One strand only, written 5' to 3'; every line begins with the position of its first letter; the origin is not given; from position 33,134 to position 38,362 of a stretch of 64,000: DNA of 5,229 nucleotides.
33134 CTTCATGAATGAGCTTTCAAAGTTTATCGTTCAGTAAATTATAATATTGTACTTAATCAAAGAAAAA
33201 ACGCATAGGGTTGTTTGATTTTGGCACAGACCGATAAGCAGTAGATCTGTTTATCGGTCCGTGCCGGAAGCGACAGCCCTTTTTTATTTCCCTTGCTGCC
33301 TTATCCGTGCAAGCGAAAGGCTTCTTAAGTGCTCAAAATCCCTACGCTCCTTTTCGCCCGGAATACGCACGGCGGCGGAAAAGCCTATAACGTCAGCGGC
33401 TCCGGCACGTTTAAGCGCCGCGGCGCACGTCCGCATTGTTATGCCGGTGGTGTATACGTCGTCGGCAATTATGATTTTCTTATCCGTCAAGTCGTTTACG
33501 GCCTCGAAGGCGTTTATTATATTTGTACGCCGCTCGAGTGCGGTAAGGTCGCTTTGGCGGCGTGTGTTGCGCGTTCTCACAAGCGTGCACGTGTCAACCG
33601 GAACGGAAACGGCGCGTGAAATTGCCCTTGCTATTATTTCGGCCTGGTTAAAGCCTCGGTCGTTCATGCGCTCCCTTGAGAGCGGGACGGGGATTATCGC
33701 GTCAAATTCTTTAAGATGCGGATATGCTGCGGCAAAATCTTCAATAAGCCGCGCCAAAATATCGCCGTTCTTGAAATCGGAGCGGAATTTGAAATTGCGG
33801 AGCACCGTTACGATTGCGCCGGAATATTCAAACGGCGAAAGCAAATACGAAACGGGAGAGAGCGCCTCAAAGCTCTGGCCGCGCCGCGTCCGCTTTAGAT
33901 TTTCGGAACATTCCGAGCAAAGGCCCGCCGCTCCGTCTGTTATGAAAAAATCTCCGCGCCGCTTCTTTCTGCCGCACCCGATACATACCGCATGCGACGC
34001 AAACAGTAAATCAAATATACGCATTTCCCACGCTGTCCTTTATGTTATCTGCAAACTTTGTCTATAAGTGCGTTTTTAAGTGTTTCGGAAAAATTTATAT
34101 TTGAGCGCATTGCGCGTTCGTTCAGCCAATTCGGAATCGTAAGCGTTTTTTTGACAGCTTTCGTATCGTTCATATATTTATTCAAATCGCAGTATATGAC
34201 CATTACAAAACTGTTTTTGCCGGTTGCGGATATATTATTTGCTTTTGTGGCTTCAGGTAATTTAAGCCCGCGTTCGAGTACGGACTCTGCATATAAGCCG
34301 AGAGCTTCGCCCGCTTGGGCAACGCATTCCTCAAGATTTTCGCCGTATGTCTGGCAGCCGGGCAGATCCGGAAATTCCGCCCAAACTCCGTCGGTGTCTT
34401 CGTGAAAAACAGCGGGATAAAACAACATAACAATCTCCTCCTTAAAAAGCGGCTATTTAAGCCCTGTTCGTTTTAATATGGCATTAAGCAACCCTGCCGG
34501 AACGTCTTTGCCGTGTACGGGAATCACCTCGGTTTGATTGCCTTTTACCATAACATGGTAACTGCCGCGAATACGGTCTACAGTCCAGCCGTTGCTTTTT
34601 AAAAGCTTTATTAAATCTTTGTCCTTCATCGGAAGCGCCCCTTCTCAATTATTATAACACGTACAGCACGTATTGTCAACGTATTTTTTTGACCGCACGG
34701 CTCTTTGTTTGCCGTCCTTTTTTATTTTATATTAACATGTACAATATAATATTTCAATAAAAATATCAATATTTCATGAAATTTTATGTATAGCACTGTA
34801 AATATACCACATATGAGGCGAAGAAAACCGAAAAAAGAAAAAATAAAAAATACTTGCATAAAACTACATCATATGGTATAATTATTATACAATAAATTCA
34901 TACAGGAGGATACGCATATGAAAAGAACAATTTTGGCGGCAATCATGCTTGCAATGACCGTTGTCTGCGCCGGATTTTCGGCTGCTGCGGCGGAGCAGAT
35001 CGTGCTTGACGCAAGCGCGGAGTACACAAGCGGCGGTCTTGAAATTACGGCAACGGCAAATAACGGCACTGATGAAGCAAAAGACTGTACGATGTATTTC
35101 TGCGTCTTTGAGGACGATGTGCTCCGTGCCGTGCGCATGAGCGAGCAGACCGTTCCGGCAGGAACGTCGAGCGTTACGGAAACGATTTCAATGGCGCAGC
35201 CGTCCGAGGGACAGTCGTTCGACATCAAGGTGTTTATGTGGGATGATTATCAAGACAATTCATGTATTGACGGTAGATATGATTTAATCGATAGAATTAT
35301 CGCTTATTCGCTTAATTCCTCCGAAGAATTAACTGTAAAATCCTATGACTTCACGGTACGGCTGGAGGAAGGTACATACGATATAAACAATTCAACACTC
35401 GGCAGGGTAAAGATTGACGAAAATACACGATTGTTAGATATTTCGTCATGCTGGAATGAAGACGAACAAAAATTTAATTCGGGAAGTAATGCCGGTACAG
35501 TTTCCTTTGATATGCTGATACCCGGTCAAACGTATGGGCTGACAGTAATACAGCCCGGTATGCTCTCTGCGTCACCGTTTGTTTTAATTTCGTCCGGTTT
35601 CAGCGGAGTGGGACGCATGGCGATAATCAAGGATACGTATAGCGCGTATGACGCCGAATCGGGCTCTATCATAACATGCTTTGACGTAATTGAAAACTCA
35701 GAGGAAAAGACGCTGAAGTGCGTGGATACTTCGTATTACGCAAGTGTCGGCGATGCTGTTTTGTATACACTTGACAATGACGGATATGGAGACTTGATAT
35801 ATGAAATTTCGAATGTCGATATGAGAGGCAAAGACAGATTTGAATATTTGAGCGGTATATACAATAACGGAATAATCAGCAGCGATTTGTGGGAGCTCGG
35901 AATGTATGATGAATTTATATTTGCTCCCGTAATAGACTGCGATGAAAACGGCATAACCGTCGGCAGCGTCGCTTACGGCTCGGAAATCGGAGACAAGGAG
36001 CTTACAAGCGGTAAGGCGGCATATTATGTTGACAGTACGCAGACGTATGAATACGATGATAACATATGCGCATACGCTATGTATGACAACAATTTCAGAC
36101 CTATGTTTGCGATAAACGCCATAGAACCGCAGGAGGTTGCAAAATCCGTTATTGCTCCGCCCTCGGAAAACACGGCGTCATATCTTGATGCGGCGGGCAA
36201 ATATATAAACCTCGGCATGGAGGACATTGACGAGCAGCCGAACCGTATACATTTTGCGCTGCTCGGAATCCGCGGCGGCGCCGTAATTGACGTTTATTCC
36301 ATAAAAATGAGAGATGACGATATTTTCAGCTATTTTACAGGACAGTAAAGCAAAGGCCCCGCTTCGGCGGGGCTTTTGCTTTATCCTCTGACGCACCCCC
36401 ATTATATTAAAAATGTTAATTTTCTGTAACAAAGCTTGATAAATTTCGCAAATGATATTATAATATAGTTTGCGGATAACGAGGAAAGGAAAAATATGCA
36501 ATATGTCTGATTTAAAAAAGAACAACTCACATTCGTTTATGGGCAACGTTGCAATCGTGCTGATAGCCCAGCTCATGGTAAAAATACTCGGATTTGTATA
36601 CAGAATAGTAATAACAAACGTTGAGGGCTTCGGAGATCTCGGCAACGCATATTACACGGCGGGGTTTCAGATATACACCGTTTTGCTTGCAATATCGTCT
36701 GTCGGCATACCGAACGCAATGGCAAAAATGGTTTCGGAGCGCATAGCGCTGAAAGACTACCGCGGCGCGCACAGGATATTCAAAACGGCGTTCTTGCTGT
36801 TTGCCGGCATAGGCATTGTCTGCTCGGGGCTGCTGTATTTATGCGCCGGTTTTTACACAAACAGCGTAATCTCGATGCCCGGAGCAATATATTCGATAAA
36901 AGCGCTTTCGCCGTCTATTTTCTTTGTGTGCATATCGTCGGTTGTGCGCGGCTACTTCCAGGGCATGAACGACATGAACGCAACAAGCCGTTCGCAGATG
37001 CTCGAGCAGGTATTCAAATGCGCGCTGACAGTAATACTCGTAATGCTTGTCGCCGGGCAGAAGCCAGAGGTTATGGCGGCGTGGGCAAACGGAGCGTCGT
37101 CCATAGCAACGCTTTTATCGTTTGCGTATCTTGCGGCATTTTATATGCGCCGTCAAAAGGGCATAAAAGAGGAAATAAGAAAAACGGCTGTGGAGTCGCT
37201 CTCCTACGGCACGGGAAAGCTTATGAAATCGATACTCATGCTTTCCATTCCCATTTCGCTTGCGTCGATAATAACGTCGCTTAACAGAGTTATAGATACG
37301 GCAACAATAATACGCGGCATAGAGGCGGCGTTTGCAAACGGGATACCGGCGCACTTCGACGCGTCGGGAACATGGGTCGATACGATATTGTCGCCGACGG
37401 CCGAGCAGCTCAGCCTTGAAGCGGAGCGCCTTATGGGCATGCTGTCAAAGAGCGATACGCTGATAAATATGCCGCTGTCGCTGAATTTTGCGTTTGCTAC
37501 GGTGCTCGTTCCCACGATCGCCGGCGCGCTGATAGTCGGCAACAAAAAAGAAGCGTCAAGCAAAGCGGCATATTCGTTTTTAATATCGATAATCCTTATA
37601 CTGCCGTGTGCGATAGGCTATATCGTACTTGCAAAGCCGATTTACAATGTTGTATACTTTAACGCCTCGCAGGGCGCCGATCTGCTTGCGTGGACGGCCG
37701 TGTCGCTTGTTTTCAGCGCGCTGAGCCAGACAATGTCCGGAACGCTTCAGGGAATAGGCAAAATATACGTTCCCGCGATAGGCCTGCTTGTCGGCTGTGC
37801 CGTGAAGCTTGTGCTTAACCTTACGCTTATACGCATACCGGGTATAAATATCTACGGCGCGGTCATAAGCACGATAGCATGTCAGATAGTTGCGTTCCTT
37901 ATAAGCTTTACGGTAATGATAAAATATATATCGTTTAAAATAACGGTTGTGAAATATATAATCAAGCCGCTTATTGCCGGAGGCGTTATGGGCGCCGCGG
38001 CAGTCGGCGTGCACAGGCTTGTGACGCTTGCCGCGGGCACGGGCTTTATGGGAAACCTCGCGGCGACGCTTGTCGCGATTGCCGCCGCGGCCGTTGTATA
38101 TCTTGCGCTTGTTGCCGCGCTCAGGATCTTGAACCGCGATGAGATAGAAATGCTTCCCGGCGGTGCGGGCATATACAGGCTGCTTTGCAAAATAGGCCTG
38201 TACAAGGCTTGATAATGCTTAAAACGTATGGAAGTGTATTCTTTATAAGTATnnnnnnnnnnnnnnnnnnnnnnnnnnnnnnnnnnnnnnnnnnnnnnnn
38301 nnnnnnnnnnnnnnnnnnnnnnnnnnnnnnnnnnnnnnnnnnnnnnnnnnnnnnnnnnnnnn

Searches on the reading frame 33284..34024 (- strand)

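Call 75: search_protein_families(library=pfam, proteins=[window:33284-34024:-], max_evalue=0.00001)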
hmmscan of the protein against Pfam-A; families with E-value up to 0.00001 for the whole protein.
window:33284-34024:- (246 aa): 1 family
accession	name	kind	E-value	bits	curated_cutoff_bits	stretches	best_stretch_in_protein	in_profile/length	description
PF00156.33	Pribosyltran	-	2.5e-10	40.4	26.3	1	124-230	40-135/158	Phosphoribosyl transferase domain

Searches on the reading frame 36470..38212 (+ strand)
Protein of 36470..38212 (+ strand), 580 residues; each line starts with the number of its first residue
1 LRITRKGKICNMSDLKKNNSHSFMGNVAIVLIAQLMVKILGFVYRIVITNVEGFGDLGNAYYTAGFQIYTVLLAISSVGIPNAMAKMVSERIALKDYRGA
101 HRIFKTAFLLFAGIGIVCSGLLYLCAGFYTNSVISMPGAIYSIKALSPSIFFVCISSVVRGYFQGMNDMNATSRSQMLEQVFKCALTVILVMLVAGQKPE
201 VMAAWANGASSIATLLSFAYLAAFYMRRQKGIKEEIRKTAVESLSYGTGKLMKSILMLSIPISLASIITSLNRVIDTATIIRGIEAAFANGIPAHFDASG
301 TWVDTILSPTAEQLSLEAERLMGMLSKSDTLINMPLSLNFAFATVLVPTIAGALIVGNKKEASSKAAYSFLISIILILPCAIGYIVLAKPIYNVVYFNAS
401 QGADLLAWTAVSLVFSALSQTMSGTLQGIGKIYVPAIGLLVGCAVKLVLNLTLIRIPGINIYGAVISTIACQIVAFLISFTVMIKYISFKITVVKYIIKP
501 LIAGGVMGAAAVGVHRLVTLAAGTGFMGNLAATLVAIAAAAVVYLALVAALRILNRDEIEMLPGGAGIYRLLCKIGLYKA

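Call 76: search_protein_families(library=pfam, proteins=[window:36470-38212:+], max_evalue=0.00001)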
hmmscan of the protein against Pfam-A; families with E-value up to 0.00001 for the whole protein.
window:36470-38212:+ (580 aa): 3 families
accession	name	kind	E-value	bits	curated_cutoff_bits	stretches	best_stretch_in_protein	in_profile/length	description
PF01943.22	Polysacc_synt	-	5.1e-18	65.9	28.2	1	26-351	4-271/274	Polysaccharide biosynthesis protein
PF01554.23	MatE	-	2e-07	31.3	24.9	0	340-451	46-160/161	MatE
PF03023.19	MurJ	-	1.7e-06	27.4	27.4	1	324-522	234-440/451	Lipid II flippase MurJ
